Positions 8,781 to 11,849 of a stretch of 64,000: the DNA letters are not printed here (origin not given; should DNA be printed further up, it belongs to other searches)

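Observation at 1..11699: Composite periplasmic redox supercluster: NapA-like MopB, three NapG-type and two NapH-type proteins, plus hexaheme cytochrome c and a second (ActB/QrcB-like) MopB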

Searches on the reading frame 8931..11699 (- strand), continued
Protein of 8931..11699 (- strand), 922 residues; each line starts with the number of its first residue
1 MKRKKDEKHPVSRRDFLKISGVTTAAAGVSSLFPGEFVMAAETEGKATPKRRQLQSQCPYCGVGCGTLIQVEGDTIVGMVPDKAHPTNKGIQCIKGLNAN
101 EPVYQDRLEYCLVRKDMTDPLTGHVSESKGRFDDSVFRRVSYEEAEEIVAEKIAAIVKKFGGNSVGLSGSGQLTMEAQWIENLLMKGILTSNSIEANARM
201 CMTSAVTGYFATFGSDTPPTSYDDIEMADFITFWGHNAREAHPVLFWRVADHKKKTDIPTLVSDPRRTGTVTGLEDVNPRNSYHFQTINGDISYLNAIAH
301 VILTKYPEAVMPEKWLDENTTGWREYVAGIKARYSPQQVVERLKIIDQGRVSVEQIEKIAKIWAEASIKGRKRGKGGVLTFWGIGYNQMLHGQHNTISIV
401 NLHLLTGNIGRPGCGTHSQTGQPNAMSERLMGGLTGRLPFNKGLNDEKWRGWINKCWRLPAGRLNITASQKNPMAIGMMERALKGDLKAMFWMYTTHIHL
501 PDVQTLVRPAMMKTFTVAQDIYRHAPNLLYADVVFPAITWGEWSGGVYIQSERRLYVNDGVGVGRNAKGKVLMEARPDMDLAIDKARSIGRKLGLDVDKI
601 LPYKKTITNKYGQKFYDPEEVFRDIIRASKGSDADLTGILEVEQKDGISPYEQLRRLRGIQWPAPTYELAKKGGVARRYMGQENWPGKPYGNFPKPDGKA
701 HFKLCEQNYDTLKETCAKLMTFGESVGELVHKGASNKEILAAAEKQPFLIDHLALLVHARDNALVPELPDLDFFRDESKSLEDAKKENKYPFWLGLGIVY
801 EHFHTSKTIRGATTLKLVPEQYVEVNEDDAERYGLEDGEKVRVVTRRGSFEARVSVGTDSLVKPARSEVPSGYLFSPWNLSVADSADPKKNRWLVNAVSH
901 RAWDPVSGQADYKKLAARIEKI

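Call 37: search_protein_families(library=ncbifam, proteins=[P0167, P0189, P0190, P0261, P0255, P0125], max_evalue=1e-10)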
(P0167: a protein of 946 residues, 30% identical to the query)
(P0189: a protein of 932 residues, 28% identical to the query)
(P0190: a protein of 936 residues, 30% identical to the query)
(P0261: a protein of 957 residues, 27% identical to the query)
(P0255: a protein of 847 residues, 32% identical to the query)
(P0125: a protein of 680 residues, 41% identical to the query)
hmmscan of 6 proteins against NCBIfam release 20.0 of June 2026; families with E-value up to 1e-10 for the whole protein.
P0167 (946 aa): 8 families
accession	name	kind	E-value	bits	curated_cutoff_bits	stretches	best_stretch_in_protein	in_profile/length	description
TIGR01591.1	Fdh-alpha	equivalog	8.7e-51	172.8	666.25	2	162-315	61-213/672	formate dehydrogenase subunit alpha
NF047855.1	AssmNtatRedNasC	equivalog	4.9e-36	124.3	1100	1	162-303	85-226/708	assimilatory nitrate reductase catalytic subunit NasC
NF041323.1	Nitr_red_NasA_Halo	equivalog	8.1e-19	67.6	1000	0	360-683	224-501/673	assimilatory nitrate reductase NasA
NF010055.0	PRK13532.1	equivalog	7e-18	64.2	904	0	146-276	100-226/830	nitrate reductase catalytic subunit NapA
TIGR01706.1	NAPA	equivalog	3.7e-16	58.6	930.55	0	146-275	100-225/830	periplasmic nitrate reductase subunit alpha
TIGR01553.1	formate-DH-alph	equivalog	4.9e-14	51.1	814.2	0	801-937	869-1001/1009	formate dehydrogenase-N subunit alpha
TIGR01701.1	Fdhalpha-like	subfamily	1.4e-12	46.6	582.15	1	166-474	113-398/744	FdhF/YdeP family oxidoreductase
TIGR01973.1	NuoG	equivalog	1.4e-11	44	470.05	0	160-310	276-417/606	NADH-quinone oxidoreductase subunit NuoG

P0189 (932 aa): 7 families
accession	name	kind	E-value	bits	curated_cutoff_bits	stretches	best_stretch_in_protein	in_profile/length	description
TIGR01591.1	Fdh-alpha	equivalog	2.3e-41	141.6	666.25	2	163-302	60-198/672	formate dehydrogenase subunit alpha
NF047855.1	AssmNtatRedNasC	equivalog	1.1e-35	123.1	1100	1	163-302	84-223/708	assimilatory nitrate reductase catalytic subunit NasC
TIGR01701.1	Fdhalpha-like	subfamily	1.3e-20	73.2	582.15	1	162-470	107-392/744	FdhF/YdeP family oxidoreductase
NF010055.0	PRK13532.1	equivalog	3.1e-16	58.8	904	0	163-286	111-233/830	nitrate reductase catalytic subunit NapA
NF041323.1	Nitr_red_NasA_Halo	equivalog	3.8e-14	52.2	1000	0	572-688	399-508/673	assimilatory nitrate reductase NasA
TIGR01706.1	NAPA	equivalog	7.6e-13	47.7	930.55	0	799-897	710-806/830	periplasmic nitrate reductase subunit alpha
TIGR02166.1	dmsA_ynfE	subfamily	5.5e-11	41.2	777.7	0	167-305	119-261/794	DMSO/selenate family reductase complex A subunit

P0190 (936 aa): 8 families
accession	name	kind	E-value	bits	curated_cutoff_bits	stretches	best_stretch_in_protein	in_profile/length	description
TIGR01591.1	Fdh-alpha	equivalog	2.3e-44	151.6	666.25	1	157-467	61-326/672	formate dehydrogenase subunit alpha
NF047855.1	AssmNtatRedNasC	equivalog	7.9e-29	100.4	1100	1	340-619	236-481/708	assimilatory nitrate reductase catalytic subunit NasC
TIGR01701.1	Fdhalpha-like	subfamily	7.6e-20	70.6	582.15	1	158-467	109-394/744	FdhF/YdeP family oxidoreductase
NF041323.1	Nitr_red_NasA_Halo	equivalog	2.2e-19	69.4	1000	0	341-744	210-560/673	assimilatory nitrate reductase NasA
TIGR02166.1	dmsA_ynfE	subfamily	3.1e-16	58.6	777.7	1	160-605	118-516/794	DMSO/selenate family reductase complex A subunit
NF010055.0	PRK13532.1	equivalog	1.2e-15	56.8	904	0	149-264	102-218/830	nitrate reductase catalytic subunit NapA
TIGR01706.1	NAPA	equivalog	3.1e-13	48.9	930.55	0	153-263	106-217/830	periplasmic nitrate reductase subunit alpha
TIGR01553.1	formate-DH-alph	equivalog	5.4e-11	41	814.2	0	795-871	873-948/1009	formate dehydrogenase-N subunit alpha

P0261 (957 aa): 7 families
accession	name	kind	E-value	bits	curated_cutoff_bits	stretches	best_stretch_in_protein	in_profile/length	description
TIGR01591.1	Fdh-alpha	equivalog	2.1e-45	155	666.25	1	178-643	60-459/672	formate dehydrogenase subunit alpha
NF047855.1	AssmNtatRedNasC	equivalog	1.5e-38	132.5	1100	1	177-318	83-224/708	assimilatory nitrate reductase catalytic subunit NasC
TIGR01701.1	Fdhalpha-like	subfamily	1.9e-24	85.9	582.15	1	179-482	109-389/744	FdhF/YdeP family oxidoreductase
NF010055.0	PRK13532.1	equivalog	2e-20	72.7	904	1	170-916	103-797/830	nitrate reductase catalytic subunit NapA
NF041323.1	Nitr_red_NasA_Halo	equivalog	8.3e-20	70.9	1000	1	358-764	207-558/673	assimilatory nitrate reductase NasA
TIGR01706.1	NAPA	equivalog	3.7e-16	58.6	930.55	1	170-916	103-797/830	periplasmic nitrate reductase subunit alpha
TIGR01973.1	NuoG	equivalog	5.4e-12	45.3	470.05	0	181-632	280-580/606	NADH-quinone oxidoreductase subunit NuoG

P0255 (847 aa): 15 families
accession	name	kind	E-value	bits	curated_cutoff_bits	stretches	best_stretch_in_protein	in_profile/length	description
TIGR01591.1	Fdh-alpha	equivalog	5.9e-73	246.1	666.25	1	47-512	31-483/672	formate dehydrogenase subunit alpha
NF047855.1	AssmNtatRedNasC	equivalog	4.8e-57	193.7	1100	2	67-510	73-507/708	assimilatory nitrate reductase catalytic subunit NasC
NF010055.0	PRK13532.1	equivalog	3.6e-55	187.6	904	2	263-507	325-571/830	nitrate reductase catalytic subunit NapA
TIGR01706.1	NAPA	equivalog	2.8e-54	184.7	930.55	2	265-507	327-571/830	periplasmic nitrate reductase subunit alpha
NF041323.1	Nitr_red_NasA_Halo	equivalog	9e-52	176.5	1000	1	69-511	49-474/673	assimilatory nitrate reductase NasA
TIGR02693.1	arsenite_ox_L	equivalog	3.2e-24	85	359.05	1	68-354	112-420/806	arsenate reductase (azurin) large subunit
TIGR01701.1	Fdhalpha-like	subfamily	4.1e-21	74.8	582.15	1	68-507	96-549/744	FdhF/YdeP family oxidoreductase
TIGR01973.1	NuoG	equivalog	3e-19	69.3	470.05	1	65-501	263-604/606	NADH-quinone oxidoreductase subunit NuoG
TIGR02166.1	dmsA_ynfE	subfamily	1.2e-17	63.2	777.7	1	70-509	103-559/794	DMSO/selenate family reductase complex A subunit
TIGR00509.1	bisC_fam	subfamily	4.5e-17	61.6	1017.55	1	77-510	65-513/772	molybdopterin guanine dinucleotide-containing S/N-oxide reductase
NF041513.1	formate_DH_Act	exception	9.9e-15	53.4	1400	0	36-258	68-292/1067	formate dehydrogenase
NF005895.0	PRK07860.1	equivalog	2.2e-14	52.4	802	0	361-513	513-664/811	NADH-quinone oxidoreductase subunit G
NF012032.0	PRK15488.1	equivalog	2.2e-14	52.4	694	1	65-291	92-309/759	thiosulfate reductase PhsA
TIGR03479.1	DMSO_red_II_alp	subfamily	1.3e-13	50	984.75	0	50-258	102-304/913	molybdopterin-dependent oxidoreductase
TIGR01553.1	formate-DH-alph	equivalog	9.4e-13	46.8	814.2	0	36-261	77-304/1009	formate dehydrogenase-N subunit alpha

P0125 (680 aa): 7 families
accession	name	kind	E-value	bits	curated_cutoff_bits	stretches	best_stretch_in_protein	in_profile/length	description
TIGR01591.1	Fdh-alpha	equivalog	8.4e-38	129.9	666.25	1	56-405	3-317/672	formate dehydrogenase subunit alpha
NF041323.1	Nitr_red_NasA_Halo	equivalog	5.9e-34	117.6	1000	1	59-418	3-323/673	assimilatory nitrate reductase NasA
NF010055.0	PRK13532.1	equivalog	6.4e-25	87.5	904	1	49-249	40-232/830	nitrate reductase catalytic subunit NapA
TIGR01706.1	NAPA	equivalog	1.7e-21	76.3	930.55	1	53-249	44-232/830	periplasmic nitrate reductase subunit alpha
NF047855.1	AssmNtatRedNasC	equivalog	2e-19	69.4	1100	1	50-429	19-366/708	assimilatory nitrate reductase catalytic subunit NasC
TIGR01973.1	NuoG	equivalog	1.9e-11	43.5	470.05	0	56-251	219-390/606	NADH-quinone oxidoreductase subunit NuoG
NF012032.0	PRK15488.1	equivalog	3.6e-11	41.8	694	0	3-164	2-143/759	thiosulfate reductase PhsA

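Call 38: find_encoding_contigs(protein=P0121, flank=10000, max_places=2)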
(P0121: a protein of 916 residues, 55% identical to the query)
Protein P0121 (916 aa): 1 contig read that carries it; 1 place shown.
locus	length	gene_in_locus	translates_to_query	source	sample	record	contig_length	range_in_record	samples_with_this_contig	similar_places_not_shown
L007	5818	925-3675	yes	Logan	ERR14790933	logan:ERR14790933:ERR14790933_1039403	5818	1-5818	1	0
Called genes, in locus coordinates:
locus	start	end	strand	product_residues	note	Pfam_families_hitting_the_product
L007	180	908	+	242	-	PF00034:Cytochrom_C, PF13442:Cytochrome_CBB3, PF00034:Cytochrom_C, PF13442:Cytochrome_CBB3 (weak)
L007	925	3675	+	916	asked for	PF04879:Molybdop_Fe4S4, PF00384:Molybdopterin, PF01568:Molydop_binding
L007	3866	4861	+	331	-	PF12801:Fer4_5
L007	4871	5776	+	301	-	PF00037:Fer4 (weak), PF12797:Fer4_2 (faint), PF12837:Fer4_6 (faint), PF12838:Fer4_7 (weak), PF13183:Fer4_8 (faint), PF14697:Fer4_21 (weak), PF12838:Fer4_7, PF00037:Fer4 (weak), +3 more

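Call 39: find_encoding_contigs(protein=P0120, flank=10000, max_places=1)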
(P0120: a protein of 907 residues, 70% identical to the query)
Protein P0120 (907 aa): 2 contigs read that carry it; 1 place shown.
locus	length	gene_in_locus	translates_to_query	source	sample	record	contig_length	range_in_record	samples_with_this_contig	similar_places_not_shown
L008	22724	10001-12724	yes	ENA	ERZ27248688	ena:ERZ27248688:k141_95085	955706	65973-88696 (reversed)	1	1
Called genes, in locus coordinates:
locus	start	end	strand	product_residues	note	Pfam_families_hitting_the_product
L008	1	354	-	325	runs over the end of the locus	PF00561:Abhydrolase_1, PF12146:Hydrolase_4, PF06821:Ser_hydrolase (weak)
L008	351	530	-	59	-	-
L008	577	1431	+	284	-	PF05721:PhyH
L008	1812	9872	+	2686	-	PF11721:Malectin, PF07995:GSDH (weak), PF01833:TIG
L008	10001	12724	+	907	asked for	PF10518:TAT_signal (weak), PF04879:Molybdop_Fe4S4, PF00384:Molybdopterin, PF01568:Molydop_binding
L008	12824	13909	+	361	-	PF04055:Radical_SAM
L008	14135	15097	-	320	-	PF03372:Exo_endo_phos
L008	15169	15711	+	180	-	PF01292:Ni_hydr_CYTB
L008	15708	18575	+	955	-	PF00384:Molybdopterin, PF01568:Molydop_binding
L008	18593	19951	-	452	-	-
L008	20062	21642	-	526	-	PF00884:Sulfatase, PF01663:Phosphodiest, PF02995:DUF229 (weak), PF16347:SGSH_C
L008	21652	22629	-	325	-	PF00149:Metallophos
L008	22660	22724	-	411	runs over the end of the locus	PF13439:Glyco_transf_4, PF13579:Glyco_trans_4_4, PF20706:GT4-conflict (weak), PF00534:Glycos_transf_1, PF13692:Glyco_trans_1_4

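Call 41: search_protein_families(library=ncbifam, proteins=[L008:12824-13909:+, L008:15708-18575:+], max_evalue=0.001)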
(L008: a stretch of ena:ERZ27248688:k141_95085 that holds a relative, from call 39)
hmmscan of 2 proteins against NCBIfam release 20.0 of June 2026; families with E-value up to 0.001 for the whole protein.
L008:12824-13909:+ (361 aa): 47 families (the best 25 are shown)
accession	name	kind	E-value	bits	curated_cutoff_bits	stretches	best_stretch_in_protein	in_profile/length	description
TIGR04053.2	TIGR04053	equivalog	1.6e-131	438.9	395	1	10-356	2-366/366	TIGR04053 family radical SAM/SPASM domain-containing protein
TIGR04545.1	rSAM_ahbD_hemeb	equivalog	1.6e-86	290.8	500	1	18-356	2-339/339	heme b synthase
TIGR04055.1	rSAM_NirJ2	equivalog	4.3e-53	180.9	500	1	18-355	2-325/326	putative heme d1 biosynthesis radical SAM protein NirJ2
TIGR04347.1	pseudo_SAM_Halo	equivalog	5.3e-39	134.6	525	1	14-354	37-385/390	TIGR04347 family pseudo-SAM/SPASM protein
TIGR04051.1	rSAM_NirJ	equivalog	6.5e-39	133.9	515.45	1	17-353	3-347/354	heme d1 biosynthesis radical SAM protein NirJ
TIGR03962.1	mycofact_rSAM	equivalog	1.7e-37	129.4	265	1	14-358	10-337/339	mycofactocin radical SAM maturase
TIGR04546.1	rSAM_ahbC_deAc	equivalog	7.2e-36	123.8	650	2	17-201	40-221/390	12,18-didecarboxysiroheme deacetylase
TIGR04054.1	rSAM_NirJ1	equivalog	2.9e-35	121.6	650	1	16-353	36-381/387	putative heme d1 biosynthesis radical SAM protein NirJ1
NF045574.1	sacti_mat_StsB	exception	4.4e-31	108.2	625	1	17-339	97-399/466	StsB family radical SAM/SPASM domain sactipeptide maturase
TIGR04303.1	GeoRSP_rSAM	equivalog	3.1e-30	105.9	400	1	14-352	3-324/325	GeoRSP system radical SAM/SPASM protein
TIGR04340.1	rSAM_ACGX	hypoth_equivalog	2.4e-29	102.6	400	1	20-353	7-338/341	radical SAM/SPASM domain protein, ACGX system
TIGR04133.1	rSAM_w_lipo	hypoth_equivalog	2e-28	99.3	425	1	12-215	19-226/350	TIGR04133 family radical SAM/SPASM protein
NF050035.1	rSAM_WgK_link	exception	1.1e-27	97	650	2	10-220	3-212/367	radical SAM/SPASM peptide maturase WgkB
TIGR02109.1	PQQ_syn_pqqE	equivalog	1.6e-27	96.4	381.35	2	13-178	4-167/358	pyrroloquinoline quinone biosynthesis protein PqqE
TIGR04103.1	rSAM_nif11_3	equivalog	1.1e-26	93.4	725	1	19-205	8-190/412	nif11-class peptide radical SAM maturase 3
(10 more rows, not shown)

L008:15708-18575:+ (955 aa): 24 families
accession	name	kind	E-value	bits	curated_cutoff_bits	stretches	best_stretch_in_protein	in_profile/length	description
TIGR03479.1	DMSO_red_II_alp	subfamily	2e-271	903.1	984.75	1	7-953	1-913/913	molybdopterin-dependent oxidoreductase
NF042978.1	EthbenzDh_ebdA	equivalog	2e-196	654.8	2000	1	6-955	20-977/977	ethylbenzene dehydrogenase subunit alpha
TIGR01580.1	narG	equivalog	2.3e-82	277.3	1084.15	4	138-335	151-361/1235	nitrate reductase subunit alpha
TIGR02166.1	dmsA_ynfE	subfamily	2.1e-61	208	777.7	3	61-311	42-295/794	DMSO/selenate family reductase complex A subunit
TIGR01591.1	Fdh-alpha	equivalog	4.1e-47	160.7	666.25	3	76-315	8-238/672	formate dehydrogenase subunit alpha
NF041885.1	selenate_YnfE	exception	2.1e-43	148.2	1675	3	56-311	41-302/805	selenate/tellurate reductase subunit YnfE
NF041884.1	selenate_YnfF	exception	4.1e-42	144.1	1650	2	48-311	30-295/798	selenate/tellurate reductase subunit YnfF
NF011566.1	PRK14990.1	exception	4.3e-40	137.5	1600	2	52-311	47-315/814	dimethylsulfoxide reductase subunit A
NF012032.0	PRK15488.1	equivalog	8.9e-40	136.4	694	1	97-313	67-279/759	thiosulfate reductase PhsA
TIGR00509.1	bisC_fam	subfamily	1.4e-28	99.6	1017.55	2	129-315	45-259/772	molybdopterin guanine dinucleotide-containing S/N-oxide reductase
NF047855.1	AssmNtatRedNasC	equivalog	5.7e-28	97.6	1100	1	69-316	22-264/708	assimilatory nitrate reductase catalytic subunit NasC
TIGR01553.1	formate-DH-alph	equivalog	6.9e-26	90.3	814.2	2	76-324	54-313/1009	formate dehydrogenase-N subunit alpha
NF041513.1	formate_DH_Act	exception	1e-20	73.2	1400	2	213-324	193-304/1067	formate dehydrogenase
NF011682.0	PRK15102.1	equivalog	2.4e-17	62.3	909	0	604-643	491-530/829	trimethylamine-N-oxide reductase TorA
NF011567.1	PRK14991.1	equivalog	3.5e-17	61.5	1750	2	112-158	140-186/1022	tetrathionate reductase subunit TtrA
TIGR01706.1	NAPA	equivalog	2.6e-13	49.2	930.55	1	78-465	54-405/830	periplasmic nitrate reductase subunit alpha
NF010055.0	PRK13532.1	equivalog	2e-11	42.9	904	1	76-465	52-405/830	nitrate reductase catalytic subunit NapA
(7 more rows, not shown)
